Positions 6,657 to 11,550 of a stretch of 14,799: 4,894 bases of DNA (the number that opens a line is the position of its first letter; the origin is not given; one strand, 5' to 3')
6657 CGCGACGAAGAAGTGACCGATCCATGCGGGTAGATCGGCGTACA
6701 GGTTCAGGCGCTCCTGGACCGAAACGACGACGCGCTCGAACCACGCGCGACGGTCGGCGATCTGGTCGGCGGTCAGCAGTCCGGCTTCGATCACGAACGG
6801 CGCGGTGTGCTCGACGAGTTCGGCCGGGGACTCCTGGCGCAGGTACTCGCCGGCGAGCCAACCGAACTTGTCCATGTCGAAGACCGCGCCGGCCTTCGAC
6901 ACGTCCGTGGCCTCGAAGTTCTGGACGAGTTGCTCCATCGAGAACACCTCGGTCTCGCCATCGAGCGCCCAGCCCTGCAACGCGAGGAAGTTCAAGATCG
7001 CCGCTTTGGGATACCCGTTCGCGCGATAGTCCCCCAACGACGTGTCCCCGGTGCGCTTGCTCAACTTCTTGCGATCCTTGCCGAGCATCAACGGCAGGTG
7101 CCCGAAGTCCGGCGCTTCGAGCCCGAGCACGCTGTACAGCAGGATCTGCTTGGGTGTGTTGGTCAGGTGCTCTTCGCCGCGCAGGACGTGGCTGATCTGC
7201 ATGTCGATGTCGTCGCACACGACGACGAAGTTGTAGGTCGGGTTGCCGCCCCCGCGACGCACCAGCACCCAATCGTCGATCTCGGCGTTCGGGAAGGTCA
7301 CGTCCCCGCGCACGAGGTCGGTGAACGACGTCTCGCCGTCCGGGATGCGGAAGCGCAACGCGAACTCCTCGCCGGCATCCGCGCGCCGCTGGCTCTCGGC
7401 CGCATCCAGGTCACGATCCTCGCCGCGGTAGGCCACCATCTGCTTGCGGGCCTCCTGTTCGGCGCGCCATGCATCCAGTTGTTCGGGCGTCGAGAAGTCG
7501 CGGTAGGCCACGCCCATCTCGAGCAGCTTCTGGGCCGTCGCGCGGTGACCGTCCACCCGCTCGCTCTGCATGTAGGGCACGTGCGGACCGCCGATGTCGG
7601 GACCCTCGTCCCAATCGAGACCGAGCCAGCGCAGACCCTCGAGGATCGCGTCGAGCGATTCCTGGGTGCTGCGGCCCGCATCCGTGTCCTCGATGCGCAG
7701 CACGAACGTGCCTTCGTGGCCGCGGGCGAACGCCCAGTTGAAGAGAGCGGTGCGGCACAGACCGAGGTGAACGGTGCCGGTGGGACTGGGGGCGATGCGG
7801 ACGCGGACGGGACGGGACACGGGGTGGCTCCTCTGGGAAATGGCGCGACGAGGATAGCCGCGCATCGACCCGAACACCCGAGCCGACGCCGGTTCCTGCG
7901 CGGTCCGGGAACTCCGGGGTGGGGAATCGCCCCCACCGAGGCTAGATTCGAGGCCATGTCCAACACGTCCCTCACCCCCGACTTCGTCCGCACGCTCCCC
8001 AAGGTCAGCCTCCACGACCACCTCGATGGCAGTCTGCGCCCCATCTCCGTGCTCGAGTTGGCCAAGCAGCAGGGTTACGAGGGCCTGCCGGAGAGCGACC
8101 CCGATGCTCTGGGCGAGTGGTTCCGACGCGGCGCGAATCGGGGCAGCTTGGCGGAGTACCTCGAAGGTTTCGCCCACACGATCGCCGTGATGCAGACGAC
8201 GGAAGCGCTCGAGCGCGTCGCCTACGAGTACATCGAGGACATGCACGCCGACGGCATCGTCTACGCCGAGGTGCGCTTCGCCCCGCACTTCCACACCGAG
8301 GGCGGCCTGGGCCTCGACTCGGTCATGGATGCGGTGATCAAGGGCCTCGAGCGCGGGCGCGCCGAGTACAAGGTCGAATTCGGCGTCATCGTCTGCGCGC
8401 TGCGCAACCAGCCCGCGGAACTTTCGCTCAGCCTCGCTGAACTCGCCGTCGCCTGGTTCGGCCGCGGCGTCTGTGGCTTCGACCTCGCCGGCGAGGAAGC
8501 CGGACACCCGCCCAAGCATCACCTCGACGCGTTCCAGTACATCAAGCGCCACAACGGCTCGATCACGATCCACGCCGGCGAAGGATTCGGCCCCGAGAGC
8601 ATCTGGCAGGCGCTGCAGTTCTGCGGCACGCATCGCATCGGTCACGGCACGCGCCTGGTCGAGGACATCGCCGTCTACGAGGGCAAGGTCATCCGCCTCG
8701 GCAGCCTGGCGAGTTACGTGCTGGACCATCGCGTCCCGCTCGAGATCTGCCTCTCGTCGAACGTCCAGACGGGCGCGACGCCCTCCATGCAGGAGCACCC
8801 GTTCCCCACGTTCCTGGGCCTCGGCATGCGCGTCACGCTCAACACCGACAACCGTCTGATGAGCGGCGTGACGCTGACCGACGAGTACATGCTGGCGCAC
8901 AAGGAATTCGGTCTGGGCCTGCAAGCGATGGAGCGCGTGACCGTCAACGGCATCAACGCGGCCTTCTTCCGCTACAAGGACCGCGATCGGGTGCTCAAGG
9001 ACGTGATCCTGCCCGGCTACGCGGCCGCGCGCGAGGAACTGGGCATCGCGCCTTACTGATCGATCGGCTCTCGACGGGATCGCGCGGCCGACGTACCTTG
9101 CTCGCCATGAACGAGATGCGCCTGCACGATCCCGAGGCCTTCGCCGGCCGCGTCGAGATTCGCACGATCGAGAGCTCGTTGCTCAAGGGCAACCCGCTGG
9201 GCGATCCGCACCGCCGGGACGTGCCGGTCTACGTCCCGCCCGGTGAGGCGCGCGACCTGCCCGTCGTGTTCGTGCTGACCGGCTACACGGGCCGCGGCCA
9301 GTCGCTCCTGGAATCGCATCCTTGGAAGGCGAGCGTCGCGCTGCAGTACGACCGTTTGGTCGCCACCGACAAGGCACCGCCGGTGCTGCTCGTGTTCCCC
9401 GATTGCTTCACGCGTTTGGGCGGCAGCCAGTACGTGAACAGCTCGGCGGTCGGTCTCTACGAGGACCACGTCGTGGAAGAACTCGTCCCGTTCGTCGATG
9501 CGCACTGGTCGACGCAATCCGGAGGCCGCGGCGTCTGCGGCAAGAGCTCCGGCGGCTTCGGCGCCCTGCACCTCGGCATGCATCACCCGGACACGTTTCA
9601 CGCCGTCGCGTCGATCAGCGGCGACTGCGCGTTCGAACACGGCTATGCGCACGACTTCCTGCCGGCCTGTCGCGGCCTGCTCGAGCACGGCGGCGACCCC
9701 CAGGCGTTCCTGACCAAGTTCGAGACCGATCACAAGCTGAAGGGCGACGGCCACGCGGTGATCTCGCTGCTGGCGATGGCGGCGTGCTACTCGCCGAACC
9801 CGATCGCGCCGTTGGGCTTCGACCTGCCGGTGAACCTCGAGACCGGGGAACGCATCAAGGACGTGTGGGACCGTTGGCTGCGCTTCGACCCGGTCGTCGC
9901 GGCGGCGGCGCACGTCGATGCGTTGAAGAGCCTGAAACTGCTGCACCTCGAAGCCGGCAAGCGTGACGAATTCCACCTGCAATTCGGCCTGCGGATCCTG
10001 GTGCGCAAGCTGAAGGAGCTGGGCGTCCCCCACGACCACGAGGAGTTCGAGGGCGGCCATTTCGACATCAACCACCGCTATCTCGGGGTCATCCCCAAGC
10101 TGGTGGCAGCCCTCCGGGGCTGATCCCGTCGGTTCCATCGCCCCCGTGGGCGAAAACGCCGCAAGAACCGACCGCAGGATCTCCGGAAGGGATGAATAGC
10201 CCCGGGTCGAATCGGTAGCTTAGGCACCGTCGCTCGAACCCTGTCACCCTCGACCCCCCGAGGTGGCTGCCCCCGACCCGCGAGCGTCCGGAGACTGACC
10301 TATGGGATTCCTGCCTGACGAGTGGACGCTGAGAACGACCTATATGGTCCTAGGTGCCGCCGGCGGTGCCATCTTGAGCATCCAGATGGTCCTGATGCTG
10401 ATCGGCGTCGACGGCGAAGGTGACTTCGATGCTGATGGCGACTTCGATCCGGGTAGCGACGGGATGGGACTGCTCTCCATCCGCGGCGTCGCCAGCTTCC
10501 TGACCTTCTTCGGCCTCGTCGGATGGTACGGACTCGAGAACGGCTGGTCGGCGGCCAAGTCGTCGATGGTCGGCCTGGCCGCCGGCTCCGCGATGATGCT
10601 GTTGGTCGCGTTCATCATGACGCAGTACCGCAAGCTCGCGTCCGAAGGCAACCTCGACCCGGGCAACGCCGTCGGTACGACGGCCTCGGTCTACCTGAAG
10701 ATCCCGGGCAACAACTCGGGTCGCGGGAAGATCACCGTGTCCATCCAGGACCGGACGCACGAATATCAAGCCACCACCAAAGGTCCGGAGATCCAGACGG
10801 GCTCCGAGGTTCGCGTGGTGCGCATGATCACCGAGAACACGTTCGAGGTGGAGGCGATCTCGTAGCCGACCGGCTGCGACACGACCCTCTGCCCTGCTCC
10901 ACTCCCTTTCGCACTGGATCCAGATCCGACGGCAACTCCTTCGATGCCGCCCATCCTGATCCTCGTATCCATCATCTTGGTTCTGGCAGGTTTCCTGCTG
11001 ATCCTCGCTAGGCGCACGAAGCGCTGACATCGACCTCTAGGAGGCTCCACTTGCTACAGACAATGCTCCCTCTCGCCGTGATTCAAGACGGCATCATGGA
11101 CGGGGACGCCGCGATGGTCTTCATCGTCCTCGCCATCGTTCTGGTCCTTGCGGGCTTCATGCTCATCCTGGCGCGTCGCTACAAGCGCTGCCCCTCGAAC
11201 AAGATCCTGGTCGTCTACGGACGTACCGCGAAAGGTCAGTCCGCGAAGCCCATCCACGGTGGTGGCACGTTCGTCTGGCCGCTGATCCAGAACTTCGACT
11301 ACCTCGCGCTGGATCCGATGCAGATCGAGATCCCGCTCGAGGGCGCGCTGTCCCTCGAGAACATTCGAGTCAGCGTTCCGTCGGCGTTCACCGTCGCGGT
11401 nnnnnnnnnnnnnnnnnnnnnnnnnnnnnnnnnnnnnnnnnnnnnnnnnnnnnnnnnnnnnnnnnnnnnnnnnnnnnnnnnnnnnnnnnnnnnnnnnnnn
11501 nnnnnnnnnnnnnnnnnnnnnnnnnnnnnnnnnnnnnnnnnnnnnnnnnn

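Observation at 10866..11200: Mini-ORF in the nfeD-floT spacer encodes a near-copy of the flotillin membrane anchor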

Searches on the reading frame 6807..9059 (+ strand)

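Call 4: search_protein_families(library=pfam, proteins=[window:6807-9059:+], max_evalue=0.01)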
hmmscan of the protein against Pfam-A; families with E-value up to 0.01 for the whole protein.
window:6807-9059:+ (750 aa): 1 family
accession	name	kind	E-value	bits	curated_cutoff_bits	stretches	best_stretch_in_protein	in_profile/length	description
PF00962.28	A_deaminase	-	4.7e-98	328.7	27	1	398-733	1-327/330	Adenosine deaminase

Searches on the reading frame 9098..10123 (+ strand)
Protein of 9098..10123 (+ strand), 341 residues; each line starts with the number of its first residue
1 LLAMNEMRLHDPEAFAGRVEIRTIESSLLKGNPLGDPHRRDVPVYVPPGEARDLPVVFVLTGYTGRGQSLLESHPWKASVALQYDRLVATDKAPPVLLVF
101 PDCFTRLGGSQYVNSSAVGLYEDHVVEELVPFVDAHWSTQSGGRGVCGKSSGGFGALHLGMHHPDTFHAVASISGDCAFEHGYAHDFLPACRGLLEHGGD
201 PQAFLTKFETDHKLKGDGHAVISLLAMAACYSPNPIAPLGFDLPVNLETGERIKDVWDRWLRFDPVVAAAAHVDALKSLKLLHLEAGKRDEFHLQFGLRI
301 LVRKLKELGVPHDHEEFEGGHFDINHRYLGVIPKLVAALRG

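Call 38: search_protein_families(library=pfam, proteins=[window:9098-10123:+], max_evalue=10)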
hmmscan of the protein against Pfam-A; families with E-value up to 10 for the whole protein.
window:9098-10123:+ (341 aa): 2 families
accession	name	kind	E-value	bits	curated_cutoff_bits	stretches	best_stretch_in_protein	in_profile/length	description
PF00756.26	Esterase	-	2.7e-18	67.1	22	1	39-321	7-235/251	Putative esterase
PF12146.15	Hydrolase_4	-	0.14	11.9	27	1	124-188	57-123/239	Serine aminopeptidase, S33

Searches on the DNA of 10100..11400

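Call 37: search_rna_families(source=window, start=10100, end=11400, threshold=evalue, max_evalue=1)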
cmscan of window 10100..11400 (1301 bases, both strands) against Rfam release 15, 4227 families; matches with E-value up to 1: 1.
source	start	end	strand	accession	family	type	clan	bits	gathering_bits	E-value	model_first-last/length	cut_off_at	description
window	10547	10660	+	RF02237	asX3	Gene; sRNA;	-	20.8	40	0.12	1-182/182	no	Xanthomonas sRNA asX3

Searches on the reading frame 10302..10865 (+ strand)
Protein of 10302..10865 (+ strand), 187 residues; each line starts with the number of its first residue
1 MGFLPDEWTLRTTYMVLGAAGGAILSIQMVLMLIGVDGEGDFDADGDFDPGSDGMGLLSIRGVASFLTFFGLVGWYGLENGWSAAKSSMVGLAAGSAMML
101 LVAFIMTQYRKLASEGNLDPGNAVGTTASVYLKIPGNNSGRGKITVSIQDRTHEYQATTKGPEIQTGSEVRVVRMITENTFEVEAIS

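Call 4: search_protein_families(library=pfam, proteins=[window:10302-10865:+], max_evalue=0.01)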
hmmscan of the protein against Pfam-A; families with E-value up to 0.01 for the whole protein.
window:10302-10865:+ (187 aa): 0 families

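Call 38: search_protein_families(library=pfam, proteins=[window:10302-10865:+], max_evalue=10)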
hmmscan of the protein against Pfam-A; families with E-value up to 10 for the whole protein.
window:10302-10865:+ (187 aa): 2 families
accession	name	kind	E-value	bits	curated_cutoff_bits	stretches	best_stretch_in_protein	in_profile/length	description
PF01957.25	NfeD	-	0.022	15.4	29.1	1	124-175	5-48/57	NfeD-like C-terminal, partner-binding domain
PF13858.11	DUF4199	-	1.4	9.8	32.3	1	62-132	7-75/165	Protein of unknown function (DUF4199)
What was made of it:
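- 10302..10865 (+): nfeD-like gene (187 aa: N-terminal membrane helices plus a C-terminal OB-like domain). It is the first gene of the pair. The Pfam NfeD hit is sub-threshold (E 0.022, 15.4 bits against a 29.1 cut-off; call 38).
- On NfeD, for 10302-10865: PF01957 at E 0.022, 15.4 bits against a 29.1 cut-off, residues 124-175 (call 38).
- Checked: The upstream gene is NfeD-like by gene order and by a sub-threshold Pfam hit only (PF01957, 15.4 bits against a cut-off of 29.1) (call 38).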

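Call 39: search_protein_families(library=ncbifam, proteins=[window:10302-10865:+], max_evalue=1)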
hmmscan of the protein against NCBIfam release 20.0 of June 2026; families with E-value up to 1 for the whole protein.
window:10302-10865:+ (187 aa): 0 families

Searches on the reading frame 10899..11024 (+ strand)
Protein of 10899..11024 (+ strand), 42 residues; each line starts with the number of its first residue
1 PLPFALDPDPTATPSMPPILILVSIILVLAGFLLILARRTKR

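Call 30: find_homologous_proteins(query=window:10899-11024:+, max_evalue=10)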
Query seq(42 aa): no candidate shares three 5-residue words with the query. No homologue found.
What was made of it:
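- Tried and rejected: A word-index search with the 42-aa translation of copy 1 found no candidate (call 30).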

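Call 56: search_protein_representatives(protein=window:10899-11024:+)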
Query: 42 residues. Proteins with E-value up to 0.001 (for the whole library): 2; up to 1e-10: 0; up to 1e-30: 0. The best 2 are listed.
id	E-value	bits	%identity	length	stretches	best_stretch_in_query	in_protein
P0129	1.4e-10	55.8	40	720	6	3-31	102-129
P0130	9.2e-05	38.1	43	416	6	2-30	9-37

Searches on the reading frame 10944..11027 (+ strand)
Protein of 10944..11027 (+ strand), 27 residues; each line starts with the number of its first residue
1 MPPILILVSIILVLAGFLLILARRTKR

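Call 4: search_protein_families(library=pfam, proteins=[window:10944-11027:+], max_evalue=0.01)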
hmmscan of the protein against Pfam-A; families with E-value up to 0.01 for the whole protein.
window:10944-11027:+ (27 aa): 0 families
